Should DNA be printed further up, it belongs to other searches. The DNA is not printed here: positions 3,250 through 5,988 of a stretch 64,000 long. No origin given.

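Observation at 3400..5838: TPR hybrid histidine kinase with both phospho-acceptor residues substituted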

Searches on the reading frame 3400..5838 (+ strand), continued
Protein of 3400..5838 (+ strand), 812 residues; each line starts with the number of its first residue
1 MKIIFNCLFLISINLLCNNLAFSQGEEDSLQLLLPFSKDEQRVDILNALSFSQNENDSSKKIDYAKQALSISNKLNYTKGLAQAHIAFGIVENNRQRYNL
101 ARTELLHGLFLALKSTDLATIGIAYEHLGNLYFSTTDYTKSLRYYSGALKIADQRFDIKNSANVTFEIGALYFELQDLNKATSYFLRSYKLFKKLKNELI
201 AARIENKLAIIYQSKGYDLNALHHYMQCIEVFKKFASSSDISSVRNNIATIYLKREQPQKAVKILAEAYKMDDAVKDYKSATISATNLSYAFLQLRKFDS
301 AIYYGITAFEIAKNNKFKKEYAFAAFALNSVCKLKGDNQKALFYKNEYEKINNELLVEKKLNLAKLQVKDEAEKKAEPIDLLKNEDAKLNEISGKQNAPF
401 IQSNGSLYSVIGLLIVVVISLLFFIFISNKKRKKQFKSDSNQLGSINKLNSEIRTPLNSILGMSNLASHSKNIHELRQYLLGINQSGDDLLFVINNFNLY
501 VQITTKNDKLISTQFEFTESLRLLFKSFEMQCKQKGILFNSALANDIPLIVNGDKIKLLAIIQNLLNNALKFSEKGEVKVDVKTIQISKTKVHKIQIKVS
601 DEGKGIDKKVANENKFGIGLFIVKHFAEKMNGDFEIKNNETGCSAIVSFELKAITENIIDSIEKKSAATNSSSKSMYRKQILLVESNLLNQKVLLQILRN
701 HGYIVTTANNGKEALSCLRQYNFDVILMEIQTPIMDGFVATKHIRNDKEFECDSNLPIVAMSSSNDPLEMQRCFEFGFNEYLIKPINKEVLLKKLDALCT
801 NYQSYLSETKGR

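Call 69: find_encoding_contigs(protein=P0135, flank=4000, max_places=2)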
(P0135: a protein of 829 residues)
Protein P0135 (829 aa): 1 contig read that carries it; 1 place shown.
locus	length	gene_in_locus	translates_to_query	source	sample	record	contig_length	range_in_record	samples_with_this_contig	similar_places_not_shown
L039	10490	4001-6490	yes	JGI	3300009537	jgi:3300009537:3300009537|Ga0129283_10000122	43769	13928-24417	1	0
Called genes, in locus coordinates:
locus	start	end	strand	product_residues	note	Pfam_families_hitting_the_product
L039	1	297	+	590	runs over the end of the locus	PF00664:ABC_membrane, PF00005:ABC_tran, PF13304:AAA_21 (faint)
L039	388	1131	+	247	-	PF00106:adh_short, PF08659:KR, PF13561:adh_short_C2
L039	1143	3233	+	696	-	-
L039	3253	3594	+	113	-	PF01035:DNA_binding_1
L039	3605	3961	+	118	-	PF02627:CMD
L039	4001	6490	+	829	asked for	PF17874:TPR_MalT (weak), PF07719:TPR_2 (faint), PF13181:TPR_8 (faint), PF13374:TPR_10 (faint), PF00515:TPR_1 (faint), PF13424:TPR_12, PF02518:HATPase_c, PF00072:Response_reg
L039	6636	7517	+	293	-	PF02629:CoA_binding, PF13380:CoA_binding_2 (weak), PF13607:Succ_CoA_lig, PF00549:Ligase_CoA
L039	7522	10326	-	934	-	PF25778:DUF7948, PF06739:SBBP (faint), PF13585:CHU_C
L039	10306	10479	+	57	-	-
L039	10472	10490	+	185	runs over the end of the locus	PF04542:Sigma70_r2, PF07638:Sigma70_ECF (weak), PF08281:Sigma70_r4_2, PF04545:Sigma70_r4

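Call 71: search_protein_families(library=pfam, proteins=[P0003, P0002, P0004, P0132, P0134, P0135, P0136], max_evalue=0.01)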
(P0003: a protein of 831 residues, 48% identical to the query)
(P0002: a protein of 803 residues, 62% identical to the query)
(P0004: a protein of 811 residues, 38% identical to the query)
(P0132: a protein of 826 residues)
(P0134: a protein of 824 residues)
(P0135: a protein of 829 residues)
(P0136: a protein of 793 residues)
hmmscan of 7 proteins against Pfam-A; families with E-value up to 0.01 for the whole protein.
P0003 (831 aa): 13 families
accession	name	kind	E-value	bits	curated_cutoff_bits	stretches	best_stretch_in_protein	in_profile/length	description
PF13424.12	TPR_12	-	1.8e-30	105.4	30.1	3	126-196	4-76/77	Tetratricopeptide repeat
PF00072.30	Response_reg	-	3.5e-28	98.4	30.2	1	705-819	1-110/111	Response regulator receiver domain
PF02518.31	HATPase_c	-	1.2e-17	64.8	26.4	1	560-678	2-109/111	Histidine kinase-, DNA gyrase B-, and HSP90-like ATPase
PF13374.12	TPR_10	-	5.4e-17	61.6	27.5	1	127-156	4-33/42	Tetratricopeptide repeat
PF00515.34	TPR_1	-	4.4e-16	58.4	27.8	1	127-148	3-24/34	Tetratricopeptide repeat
PF07719.23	TPR_2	-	1.8e-13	49.9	27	0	126-153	2-29/34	Tetratricopeptide repeat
PF13181.12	TPR_8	-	5e-12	45.4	25.7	0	169-188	5-24/34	Tetratricopeptide repeat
PF00512.31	HisKA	-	1.8e-11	44.3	26.9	1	448-504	2-58/66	His Kinase A (phospho-acceptor) domain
PF17874.7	TPR_MalT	-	3.2e-10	40.3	45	1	48-200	5-157/336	MalT-like TPR region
PF13176.12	TPR_7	-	3.3e-10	39.7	27.9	0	127-159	1-33/36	Tetratricopeptide repeat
PF13589.12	HATPase_c_3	-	7.5e-08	32.9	25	1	568-681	7-108/137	Histidine kinase-, DNA gyrase B-, and HSP90-like ATPase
PF13431.12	TPR_17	-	6.1e-06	26.5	24.4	0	126-145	14-33/34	Tetratricopeptide repeat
PF13432.12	TPR_16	-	0.00031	21.6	32.7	0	291-350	3-56/65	Tetratricopeptide repeat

P0002 (803 aa): 12 families
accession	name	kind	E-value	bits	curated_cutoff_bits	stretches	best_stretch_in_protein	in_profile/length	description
PF13424.12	TPR_12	-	4.5e-24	84.9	30.1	4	123-193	4-76/77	Tetratricopeptide repeat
PF00072.30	Response_reg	-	2.5e-23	82.8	30.2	1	675-789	1-110/111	Response regulator receiver domain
PF07719.23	TPR_2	-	1.9e-12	46.7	27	0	124-151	3-30/34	Tetratricopeptide repeat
PF02518.31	HATPase_c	-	5.1e-12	46.7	26.4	1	551-646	4-109/111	Histidine kinase-, DNA gyrase B-, and HSP90-like ATPase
PF00515.34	TPR_1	-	5.3e-12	45.5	27.8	1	124-151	3-30/34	Tetratricopeptide repeat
PF13374.12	TPR_10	-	6.5e-11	42.3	27.5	1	123-151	3-31/42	Tetratricopeptide repeat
PF17874.7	TPR_MalT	-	1.2e-10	41.6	45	1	54-301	13-259/336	MalT-like TPR region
PF00512.31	HisKA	-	2.1e-07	31.4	26.9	1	444-498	9-63/66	His Kinase A (phospho-acceptor) domain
PF13181.12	TPR_8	-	3.5e-07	30.3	25.7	0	124-152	3-31/34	Tetratricopeptide repeat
PF13431.12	TPR_17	-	0.00052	20.5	24.4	0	124-142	15-33/34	Tetratricopeptide repeat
PF14501.12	HATPase_c_5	-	0.00096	19.5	22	1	553-636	6-93/102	GHKL domain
PF13176.12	TPR_7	-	0.002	18.5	27.9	0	124-156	1-33/36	Tetratricopeptide repeat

P0004 (811 aa): 13 families
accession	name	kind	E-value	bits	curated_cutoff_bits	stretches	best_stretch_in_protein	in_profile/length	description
PF00072.30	Response_reg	-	6.2e-26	91.2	30.2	1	692-806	1-110/111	Response regulator receiver domain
PF13424.12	TPR_12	-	6.2e-24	84.4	30.1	2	127-196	3-74/77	Tetratricopeptide repeat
PF13374.12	TPR_10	-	1.4e-16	60.3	27.5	2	166-197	1-32/42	Tetratricopeptide repeat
PF02518.31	HATPase_c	-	4.8e-16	59.6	26.4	1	562-674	2-110/111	Histidine kinase-, DNA gyrase B-, and HSP90-like ATPase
PF07719.23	TPR_2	-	8.7e-15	54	27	1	167-197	1-31/34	Tetratricopeptide repeat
PF17874.7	TPR_MalT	-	2.7e-13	50.3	45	2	58-200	12-155/336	MalT-like TPR region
PF00515.34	TPR_1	-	1.1e-11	44.5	27.8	1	167-197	1-31/34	Tetratricopeptide repeat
PF13181.12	TPR_8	-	2.2e-11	43.4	25.7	1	167-197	1-31/34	Tetratricopeptide repeat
PF00512.31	HisKA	-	3.1e-10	40.4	26.9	1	450-507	2-59/66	His Kinase A (phospho-acceptor) domain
PF13176.12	TPR_7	-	1.1e-05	25.5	27.9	0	129-162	1-34/36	Tetratricopeptide repeat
PF13431.12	TPR_17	-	0.00066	20.2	24.4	0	127-147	13-33/34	Tetratricopeptide repeat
PF13432.12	TPR_16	-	0.0051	17.7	32.7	1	133-195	3-59/65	Tetratricopeptide repeat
PF22563.2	iREC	-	0.0099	16.3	27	0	724-782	37-99/115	Inactive Receiver domain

P0132 (826 aa): 10 families
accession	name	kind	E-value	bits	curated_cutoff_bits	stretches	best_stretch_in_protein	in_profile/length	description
PF13424.12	TPR_12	-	1.2e-28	99.5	30.1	5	124-193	3-74/77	Tetratricopeptide repeat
PF00072.30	Response_reg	-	1.8e-25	89.7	30.2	1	696-811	1-111/111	Response regulator receiver domain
PF02518.31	HATPase_c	-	2.2e-16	60.7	26.4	1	562-671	5-108/111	Histidine kinase-, DNA gyrase B-, and HSP90-like ATPase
PF00515.34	TPR_1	-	5.5e-12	45.4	27.8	1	165-193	2-30/34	Tetratricopeptide repeat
PF13374.12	TPR_10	-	1e-11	44.9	27.5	1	166-199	4-38/42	Tetratricopeptide repeat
PF13181.12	TPR_8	-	6.5e-11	41.9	25.7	1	165-194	2-31/34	Tetratricopeptide repeat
PF07719.23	TPR_2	-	6e-09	35.8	27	1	165-194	2-31/34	Tetratricopeptide repeat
PF00512.31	HisKA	-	1.8e-06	28.3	26.9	1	448-510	3-65/66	His Kinase A (phospho-acceptor) domain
PF13176.12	TPR_7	-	2.3e-06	27.7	27.9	0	166-199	1-34/36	Tetratricopeptide repeat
PF14501.12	HATPase_c_5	-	0.00026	21.3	22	1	562-660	5-92/102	GHKL domain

P0134 (824 aa): 11 families
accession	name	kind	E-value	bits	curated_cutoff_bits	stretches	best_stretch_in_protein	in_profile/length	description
PF13424.12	TPR_12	-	9.5e-24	83.8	30.1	2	242-315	1-76/77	Tetratricopeptide repeat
PF00072.30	Response_reg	-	6e-22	78.4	30.2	1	694-807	1-109/111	Response regulator receiver domain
PF07719.23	TPR_2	-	4.9e-15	54.8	27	0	246-273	3-30/34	Tetratricopeptide repeat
PF02518.31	HATPase_c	-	2.3e-12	47.8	26.4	1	557-669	2-108/111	Histidine kinase-, DNA gyrase B-, and HSP90-like ATPase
PF00515.34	TPR_1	-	5.8e-12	45.3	27.8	1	125-147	2-24/34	Tetratricopeptide repeat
PF13181.12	TPR_8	-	7e-10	38.7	25.7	0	246-272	3-29/34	Tetratricopeptide repeat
PF13374.12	TPR_10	-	2.2e-09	37.5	27.5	0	126-155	4-33/42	Tetratricopeptide repeat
PF17874.7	TPR_MalT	-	5.4e-06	26.3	45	1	45-168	40-164/336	MalT-like TPR region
PF00512.31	HisKA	-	0.00035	21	26.9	1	445-508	2-65/66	His Kinase A (phospho-acceptor) domain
PF13176.12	TPR_7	-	0.0081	16.6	27.9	0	126-153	1-30/36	Tetratricopeptide repeat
PF14828.11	Amnionless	-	0.0089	15.3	30.4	0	351-457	289-396/442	Amnionless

P0135 (829 aa): 13 families
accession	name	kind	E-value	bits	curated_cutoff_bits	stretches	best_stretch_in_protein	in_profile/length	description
PF13424.12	TPR_12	-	3.7e-32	110.8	30.1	4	166-238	2-76/77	Tetratricopeptide repeat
PF02518.31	HATPase_c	-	4.2e-20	72.7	26.4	1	562-674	2-109/111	Histidine kinase-, DNA gyrase B-, and HSP90-like ATPase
PF00072.30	Response_reg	-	5.1e-16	59.3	30.2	1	701-816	1-111/111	Response regulator receiver domain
PF00515.34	TPR_1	-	3.3e-13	49.3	27.8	1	167-199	1-33/34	Tetratricopeptide repeat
PF07719.23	TPR_2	-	6.1e-12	45.1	27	0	209-236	3-30/34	Tetratricopeptide repeat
PF13374.12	TPR_10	-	1.4e-09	38.1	27.5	0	167-198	2-33/42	Tetratricopeptide repeat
PF17874.7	TPR_MalT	-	6.8e-09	35.9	45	1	56-247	10-201/336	MalT-like TPR region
PF13181.12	TPR_8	-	3e-06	27.4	25.7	0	167-196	1-30/34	Tetratricopeptide repeat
PF00512.31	HisKA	-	0.0001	22.7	26.9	1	460-504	12-56/66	His Kinase A (phospho-acceptor) domain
PF14501.12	HATPase_c_5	-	0.00028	21.2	22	1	566-665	6-95/102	GHKL domain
PF13432.12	TPR_16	-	0.00043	21.1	32.7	0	94-150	4-54/65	Tetratricopeptide repeat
PF13431.12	TPR_17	-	0.0062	17.2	24.4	0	247-266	13-32/34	Tetratricopeptide repeat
PF13176.12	TPR_7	-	0.0071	16.8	27.9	0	170-195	2-27/36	Tetratricopeptide repeat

P0136 (793 aa): 10 families
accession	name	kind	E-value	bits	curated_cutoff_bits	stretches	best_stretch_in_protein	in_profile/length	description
PF00072.30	Response_reg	-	1e-25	90.5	30.2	1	675-789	1-110/111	Response regulator receiver domain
PF13424.12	TPR_12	-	8.7e-23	80.8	30.1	3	122-195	2-77/77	Tetratricopeptide repeat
PF17874.7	TPR_MalT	-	7.8e-14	52.1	45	2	137-346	15-225/336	MalT-like TPR region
PF02518.31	HATPase_c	-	1.4e-12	48.4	26.4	1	545-652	3-108/111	Histidine kinase-, DNA gyrase B-, and HSP90-like ATPase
PF00515.34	TPR_1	-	3.5e-12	46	27.8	1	243-274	1-32/34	Tetratricopeptide repeat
PF07719.23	TPR_2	-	8e-11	41.6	27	0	243-273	1-31/34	Tetratricopeptide repeat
PF13374.12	TPR_10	-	1.4e-10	41.3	27.5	0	242-269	1-28/42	Tetratricopeptide repeat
PF13181.12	TPR_8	-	2.2e-09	37.1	25.7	0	168-194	6-32/34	Tetratricopeptide repeat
PF13176.12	TPR_7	-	2e-06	27.8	27.9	0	125-158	1-34/36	Tetratricopeptide repeat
PF23198.2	PDE8A_N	-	0.0056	17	29.6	0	690-773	28-112/147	PDE8A-like, N-terminal domain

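Call 74: search_protein_families(library=pfam, proteins=[L031:98-1330:+], max_evalue=0.1)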
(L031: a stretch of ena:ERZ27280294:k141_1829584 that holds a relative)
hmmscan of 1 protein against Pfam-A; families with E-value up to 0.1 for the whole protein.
L031:98-1330:+ (411 aa): 9 families
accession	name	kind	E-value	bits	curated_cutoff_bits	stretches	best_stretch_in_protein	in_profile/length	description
PF00158.32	Sigma54_activat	-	1.9e-65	220.1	20.2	1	12-178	1-167/168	Sigma-54 interaction domain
PF25601.1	AAA_lid_14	-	3.1e-19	69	27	1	184-261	1-78/87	AAA+ ATPase lid domain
PF14532.12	Sigma54_activ_2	-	3.3e-17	63.5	25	1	23-183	11-138/138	Sigma-54 interaction domain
PF02954.25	HTH_8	-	6.2e-14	51.9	22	1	366-407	1-42/42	Bacterial regulatory protein, Fis family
PF18024.7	HTH_50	-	2e-07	31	27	1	368-409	9-49/50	Helix-turn-helix domain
PF07728.20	AAA_5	-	1.3e-06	28.8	22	1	36-155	2-124/139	AAA domain (dynein-related subfamily)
PF07724.20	AAA_2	-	3.2e-05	24.4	27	1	34-164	4-135/166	AAA domain (Cdc48 subfamily)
PF13518.12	HTH_28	-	0.0083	16.6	25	1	384-408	13-37/52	Helix-turn-helix domain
PF13551.12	HTH_29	-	0.038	14.5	28.1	1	386-410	15-39/64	Winged helix-turn helix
